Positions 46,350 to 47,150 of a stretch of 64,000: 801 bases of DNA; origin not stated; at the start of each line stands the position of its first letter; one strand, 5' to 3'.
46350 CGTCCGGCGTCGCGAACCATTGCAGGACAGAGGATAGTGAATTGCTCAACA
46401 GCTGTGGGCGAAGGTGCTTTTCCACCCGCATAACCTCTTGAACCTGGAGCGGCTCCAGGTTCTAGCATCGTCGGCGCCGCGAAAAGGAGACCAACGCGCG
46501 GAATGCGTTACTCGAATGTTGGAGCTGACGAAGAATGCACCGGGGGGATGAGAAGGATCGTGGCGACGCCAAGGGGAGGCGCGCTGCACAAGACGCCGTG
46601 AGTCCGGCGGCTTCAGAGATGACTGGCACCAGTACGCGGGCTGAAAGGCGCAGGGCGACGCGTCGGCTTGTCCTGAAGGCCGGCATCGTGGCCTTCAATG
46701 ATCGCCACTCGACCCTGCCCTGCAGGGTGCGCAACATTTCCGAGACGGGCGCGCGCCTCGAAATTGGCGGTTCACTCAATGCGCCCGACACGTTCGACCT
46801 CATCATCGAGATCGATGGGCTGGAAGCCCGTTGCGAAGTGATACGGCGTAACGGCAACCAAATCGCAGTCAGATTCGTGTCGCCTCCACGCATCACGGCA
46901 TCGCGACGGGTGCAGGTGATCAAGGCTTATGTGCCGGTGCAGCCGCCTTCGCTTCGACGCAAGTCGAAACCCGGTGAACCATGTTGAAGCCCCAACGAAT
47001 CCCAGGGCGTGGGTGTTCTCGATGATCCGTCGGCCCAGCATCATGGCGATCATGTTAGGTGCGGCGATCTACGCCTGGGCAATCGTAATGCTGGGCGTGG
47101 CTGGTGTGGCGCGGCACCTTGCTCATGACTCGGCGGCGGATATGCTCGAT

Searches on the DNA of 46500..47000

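Call 114: search_with_rna_model(model_id=R1, source=window, start=46500, end=47000, max_evalue=1, show_alignments=1)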
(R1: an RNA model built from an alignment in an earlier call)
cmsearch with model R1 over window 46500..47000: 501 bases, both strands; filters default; matches with E-value up to 1: 1.
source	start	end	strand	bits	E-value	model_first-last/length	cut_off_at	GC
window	46700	46799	+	16.2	1.4e-05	1-151/151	no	0.65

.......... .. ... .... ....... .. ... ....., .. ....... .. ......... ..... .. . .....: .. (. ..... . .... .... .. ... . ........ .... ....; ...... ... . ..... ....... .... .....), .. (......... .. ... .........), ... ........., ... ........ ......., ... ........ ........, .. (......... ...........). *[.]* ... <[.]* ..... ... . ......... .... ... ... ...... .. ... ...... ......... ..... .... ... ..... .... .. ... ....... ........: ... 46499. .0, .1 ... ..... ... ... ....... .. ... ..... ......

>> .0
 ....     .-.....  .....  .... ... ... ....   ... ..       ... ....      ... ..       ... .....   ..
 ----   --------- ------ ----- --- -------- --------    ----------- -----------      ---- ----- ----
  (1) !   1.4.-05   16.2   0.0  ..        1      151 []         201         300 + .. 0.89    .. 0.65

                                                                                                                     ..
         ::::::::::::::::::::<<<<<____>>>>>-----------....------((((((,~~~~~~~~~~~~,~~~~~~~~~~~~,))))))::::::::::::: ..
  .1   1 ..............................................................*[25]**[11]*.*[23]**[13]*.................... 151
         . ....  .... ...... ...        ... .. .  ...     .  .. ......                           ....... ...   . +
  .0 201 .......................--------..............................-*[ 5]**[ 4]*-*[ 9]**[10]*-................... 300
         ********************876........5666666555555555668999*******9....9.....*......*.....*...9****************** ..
